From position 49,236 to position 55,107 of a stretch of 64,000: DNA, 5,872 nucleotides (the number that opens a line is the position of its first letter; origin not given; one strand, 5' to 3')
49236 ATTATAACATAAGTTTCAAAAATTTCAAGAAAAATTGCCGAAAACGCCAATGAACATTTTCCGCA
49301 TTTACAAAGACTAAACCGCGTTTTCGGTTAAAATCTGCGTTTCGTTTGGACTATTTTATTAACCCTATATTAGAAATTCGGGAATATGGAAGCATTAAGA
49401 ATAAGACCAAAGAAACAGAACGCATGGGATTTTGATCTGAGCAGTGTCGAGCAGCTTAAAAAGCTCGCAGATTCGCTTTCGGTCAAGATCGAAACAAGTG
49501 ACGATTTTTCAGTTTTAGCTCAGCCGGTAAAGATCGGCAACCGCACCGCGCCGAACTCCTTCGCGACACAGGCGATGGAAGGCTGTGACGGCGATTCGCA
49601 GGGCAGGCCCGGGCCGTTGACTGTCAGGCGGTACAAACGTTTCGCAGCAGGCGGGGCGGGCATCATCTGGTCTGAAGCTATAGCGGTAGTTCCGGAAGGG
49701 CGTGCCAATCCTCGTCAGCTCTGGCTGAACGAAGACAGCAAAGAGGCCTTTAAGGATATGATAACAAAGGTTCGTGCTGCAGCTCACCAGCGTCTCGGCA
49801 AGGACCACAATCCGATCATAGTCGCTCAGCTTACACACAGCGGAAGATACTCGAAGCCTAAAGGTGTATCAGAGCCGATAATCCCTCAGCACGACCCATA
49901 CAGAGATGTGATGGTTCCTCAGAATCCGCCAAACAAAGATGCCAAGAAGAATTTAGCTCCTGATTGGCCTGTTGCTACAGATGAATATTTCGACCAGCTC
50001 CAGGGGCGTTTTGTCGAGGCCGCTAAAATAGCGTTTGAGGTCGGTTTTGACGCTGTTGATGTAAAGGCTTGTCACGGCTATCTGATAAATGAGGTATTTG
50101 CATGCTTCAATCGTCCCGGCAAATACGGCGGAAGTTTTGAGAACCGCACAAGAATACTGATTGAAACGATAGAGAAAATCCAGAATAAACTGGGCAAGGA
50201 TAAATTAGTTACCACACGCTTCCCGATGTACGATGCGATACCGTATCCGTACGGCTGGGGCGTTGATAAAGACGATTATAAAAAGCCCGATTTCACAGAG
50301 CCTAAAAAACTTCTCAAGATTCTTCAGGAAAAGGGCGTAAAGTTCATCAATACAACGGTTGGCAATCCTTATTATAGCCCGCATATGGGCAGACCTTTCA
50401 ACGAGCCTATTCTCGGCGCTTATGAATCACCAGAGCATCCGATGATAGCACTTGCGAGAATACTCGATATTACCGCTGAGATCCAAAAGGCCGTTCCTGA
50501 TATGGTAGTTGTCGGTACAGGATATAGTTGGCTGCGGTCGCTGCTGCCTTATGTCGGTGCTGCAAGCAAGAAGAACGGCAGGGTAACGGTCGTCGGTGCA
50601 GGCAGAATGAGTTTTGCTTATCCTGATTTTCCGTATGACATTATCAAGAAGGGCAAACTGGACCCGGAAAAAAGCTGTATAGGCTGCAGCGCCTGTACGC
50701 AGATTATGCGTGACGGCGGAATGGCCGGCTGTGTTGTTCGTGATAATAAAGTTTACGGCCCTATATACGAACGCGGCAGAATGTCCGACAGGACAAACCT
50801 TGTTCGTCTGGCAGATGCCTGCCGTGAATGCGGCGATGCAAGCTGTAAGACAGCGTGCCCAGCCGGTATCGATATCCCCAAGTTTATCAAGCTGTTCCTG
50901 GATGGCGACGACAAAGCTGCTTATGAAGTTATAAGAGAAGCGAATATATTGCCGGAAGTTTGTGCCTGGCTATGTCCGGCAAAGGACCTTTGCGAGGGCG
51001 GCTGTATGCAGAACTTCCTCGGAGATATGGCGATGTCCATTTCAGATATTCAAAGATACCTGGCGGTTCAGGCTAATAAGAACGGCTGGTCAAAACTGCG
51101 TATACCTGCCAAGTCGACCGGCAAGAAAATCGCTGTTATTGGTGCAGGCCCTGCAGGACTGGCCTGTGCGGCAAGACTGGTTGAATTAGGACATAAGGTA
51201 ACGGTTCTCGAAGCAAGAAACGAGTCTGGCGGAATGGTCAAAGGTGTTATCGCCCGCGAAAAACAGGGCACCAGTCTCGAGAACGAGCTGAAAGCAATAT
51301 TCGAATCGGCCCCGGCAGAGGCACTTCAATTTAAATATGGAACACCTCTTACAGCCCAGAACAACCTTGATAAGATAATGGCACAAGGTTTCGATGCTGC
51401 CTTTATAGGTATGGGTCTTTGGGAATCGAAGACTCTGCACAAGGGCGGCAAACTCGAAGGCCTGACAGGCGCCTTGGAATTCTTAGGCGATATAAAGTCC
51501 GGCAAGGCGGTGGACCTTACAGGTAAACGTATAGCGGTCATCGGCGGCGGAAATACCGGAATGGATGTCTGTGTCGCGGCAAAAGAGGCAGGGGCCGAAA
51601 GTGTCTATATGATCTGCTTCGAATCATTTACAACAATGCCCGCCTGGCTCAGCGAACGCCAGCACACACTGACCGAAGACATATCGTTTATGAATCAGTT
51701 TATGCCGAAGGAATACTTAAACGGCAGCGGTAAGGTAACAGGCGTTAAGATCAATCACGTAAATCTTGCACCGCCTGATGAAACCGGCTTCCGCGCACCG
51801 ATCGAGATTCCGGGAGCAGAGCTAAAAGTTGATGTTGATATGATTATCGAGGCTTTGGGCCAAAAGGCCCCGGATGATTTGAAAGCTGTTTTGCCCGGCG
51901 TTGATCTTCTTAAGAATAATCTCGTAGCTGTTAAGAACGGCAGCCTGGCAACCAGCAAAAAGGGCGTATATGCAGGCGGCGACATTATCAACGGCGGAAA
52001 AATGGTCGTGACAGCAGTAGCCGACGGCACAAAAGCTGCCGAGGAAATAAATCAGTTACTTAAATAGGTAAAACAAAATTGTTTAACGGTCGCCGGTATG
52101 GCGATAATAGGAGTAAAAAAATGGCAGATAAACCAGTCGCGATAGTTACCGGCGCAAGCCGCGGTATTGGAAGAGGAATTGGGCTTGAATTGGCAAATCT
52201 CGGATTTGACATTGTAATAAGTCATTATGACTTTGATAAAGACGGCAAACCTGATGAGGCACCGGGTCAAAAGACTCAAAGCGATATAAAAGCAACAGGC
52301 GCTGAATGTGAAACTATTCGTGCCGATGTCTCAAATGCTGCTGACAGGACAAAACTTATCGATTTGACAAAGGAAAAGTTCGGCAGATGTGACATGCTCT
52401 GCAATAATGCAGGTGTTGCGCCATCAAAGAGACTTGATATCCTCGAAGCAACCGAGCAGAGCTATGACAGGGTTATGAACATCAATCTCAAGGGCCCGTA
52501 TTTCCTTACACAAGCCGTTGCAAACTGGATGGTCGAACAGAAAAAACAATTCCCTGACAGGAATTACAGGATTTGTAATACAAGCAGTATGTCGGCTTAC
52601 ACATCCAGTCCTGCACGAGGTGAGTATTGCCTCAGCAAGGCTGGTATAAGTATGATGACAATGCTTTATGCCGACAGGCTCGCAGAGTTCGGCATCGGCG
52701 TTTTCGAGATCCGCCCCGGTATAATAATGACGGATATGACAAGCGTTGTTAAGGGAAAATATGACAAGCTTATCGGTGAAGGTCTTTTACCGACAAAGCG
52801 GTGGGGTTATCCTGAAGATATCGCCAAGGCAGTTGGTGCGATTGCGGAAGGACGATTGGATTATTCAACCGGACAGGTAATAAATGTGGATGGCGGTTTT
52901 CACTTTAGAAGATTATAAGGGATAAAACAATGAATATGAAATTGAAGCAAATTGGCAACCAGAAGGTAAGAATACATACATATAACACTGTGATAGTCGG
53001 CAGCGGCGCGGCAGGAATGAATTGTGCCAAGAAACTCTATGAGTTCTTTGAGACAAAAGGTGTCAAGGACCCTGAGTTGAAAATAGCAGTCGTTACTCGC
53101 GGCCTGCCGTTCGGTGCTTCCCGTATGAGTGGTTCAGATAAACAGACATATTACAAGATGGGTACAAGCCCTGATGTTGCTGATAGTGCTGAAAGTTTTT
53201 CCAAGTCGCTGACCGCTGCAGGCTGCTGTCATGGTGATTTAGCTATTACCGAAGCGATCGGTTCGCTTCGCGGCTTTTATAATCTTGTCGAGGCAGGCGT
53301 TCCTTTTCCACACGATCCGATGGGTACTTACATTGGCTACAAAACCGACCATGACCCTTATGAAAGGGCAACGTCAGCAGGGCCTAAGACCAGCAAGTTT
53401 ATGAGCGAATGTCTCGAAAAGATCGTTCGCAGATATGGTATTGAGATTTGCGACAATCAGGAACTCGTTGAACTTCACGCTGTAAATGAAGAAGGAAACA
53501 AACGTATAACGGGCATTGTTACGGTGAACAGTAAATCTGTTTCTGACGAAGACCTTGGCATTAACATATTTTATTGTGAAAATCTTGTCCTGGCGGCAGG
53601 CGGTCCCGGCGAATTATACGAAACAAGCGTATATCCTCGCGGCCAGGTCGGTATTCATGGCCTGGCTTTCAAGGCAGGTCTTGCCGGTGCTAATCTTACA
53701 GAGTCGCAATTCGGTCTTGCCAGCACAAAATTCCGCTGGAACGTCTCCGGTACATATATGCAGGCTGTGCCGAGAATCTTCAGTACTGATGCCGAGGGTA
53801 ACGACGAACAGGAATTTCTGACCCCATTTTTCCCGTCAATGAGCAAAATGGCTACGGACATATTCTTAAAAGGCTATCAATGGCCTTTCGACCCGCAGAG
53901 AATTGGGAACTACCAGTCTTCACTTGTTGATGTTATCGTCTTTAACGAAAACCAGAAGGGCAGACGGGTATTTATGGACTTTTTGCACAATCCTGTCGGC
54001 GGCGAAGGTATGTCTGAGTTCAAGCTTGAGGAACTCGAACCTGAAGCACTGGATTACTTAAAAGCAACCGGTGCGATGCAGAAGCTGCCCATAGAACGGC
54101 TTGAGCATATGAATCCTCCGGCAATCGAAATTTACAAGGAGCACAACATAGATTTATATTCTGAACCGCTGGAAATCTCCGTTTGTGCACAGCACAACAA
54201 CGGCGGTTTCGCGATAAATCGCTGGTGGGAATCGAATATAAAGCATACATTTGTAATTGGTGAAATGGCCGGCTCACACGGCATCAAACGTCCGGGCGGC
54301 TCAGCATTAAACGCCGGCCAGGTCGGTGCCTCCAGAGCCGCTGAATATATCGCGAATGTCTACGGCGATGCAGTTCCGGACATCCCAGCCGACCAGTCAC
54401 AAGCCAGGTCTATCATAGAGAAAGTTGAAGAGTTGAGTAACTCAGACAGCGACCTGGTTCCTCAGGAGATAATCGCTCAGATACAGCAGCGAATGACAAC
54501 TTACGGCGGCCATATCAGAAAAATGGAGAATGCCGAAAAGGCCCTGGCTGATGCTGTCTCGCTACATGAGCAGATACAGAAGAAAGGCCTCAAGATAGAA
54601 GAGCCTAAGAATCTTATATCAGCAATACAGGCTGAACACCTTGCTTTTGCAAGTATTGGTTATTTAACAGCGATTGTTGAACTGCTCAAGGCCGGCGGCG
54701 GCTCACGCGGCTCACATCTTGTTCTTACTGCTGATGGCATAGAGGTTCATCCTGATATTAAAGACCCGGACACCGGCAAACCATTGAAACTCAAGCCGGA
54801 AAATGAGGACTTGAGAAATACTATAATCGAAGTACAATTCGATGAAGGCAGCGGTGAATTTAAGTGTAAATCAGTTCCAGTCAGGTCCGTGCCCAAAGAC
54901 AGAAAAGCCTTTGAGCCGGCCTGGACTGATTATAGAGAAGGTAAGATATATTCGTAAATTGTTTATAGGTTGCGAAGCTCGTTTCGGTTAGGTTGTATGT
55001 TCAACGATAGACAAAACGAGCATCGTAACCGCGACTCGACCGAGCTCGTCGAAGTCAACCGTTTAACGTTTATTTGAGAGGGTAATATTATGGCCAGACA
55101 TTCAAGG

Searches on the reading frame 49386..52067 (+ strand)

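Call 59: search_protein_families(library=pfam, proteins=[window:49386-52067:+], max_evalue=0.00001)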
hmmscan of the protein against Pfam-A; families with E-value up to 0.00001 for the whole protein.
window:49386-52067:+ (893 aa): 9 families
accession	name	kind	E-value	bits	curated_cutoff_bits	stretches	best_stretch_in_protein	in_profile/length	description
PF00724.26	Oxidored_FMN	-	1.2e-25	91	27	1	45-285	3-231/342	NADH:flavin oxidoreductase / NADH oxidase family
PF14691.11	Fer4_20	-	4.5e-24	84.9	25.8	1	470-567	15-112/113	Dihydroprymidine dehydrogenase domain II, 4Fe-4S cluster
PF07992.20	Pyr_redox_2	-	1.8e-22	80.5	26.1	1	581-881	2-291/291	Pyridine nucleotide-disulphide oxidoreductase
PF13450.12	NAD_binding_8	-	3.6e-09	37.2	21.9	1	584-621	1-38/68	NAD(P)-binding Rossmann-like domain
PF13738.12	Pyr_redox_3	-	2.2e-07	30.8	30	0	584-612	2-31/305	Pyridine nucleotide-disulphide oxidoreductase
PF00070.33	Pyr_redox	-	6.6e-07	30.2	22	0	581-613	1-33/82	Pyridine nucleotide-disulphide oxidoreductase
PF13241.12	NAD_binding_7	-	2.1e-06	28.7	22.1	0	576-611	4-39/104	Putative NAD(P)-binding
PF00890.30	FAD_binding_2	-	4.7e-06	26.5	20.4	0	582-622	2-49/414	FAD binding domain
PF01266.30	DAO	-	9.7e-06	25.8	27.9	1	581-615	1-35/353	FAD dependent oxidoreductase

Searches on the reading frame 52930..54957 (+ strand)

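Call 59: search_protein_families(library=pfam, proteins=[window:52930-54957:+], max_evalue=0.00001)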
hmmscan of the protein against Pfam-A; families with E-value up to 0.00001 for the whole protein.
window:52930-54957:+ (675 aa): 1 family
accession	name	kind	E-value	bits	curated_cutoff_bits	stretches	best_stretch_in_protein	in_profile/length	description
PF00890.30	FAD_binding_2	-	2.8e-08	33.8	20.4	1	20-460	2-414/414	FAD binding domain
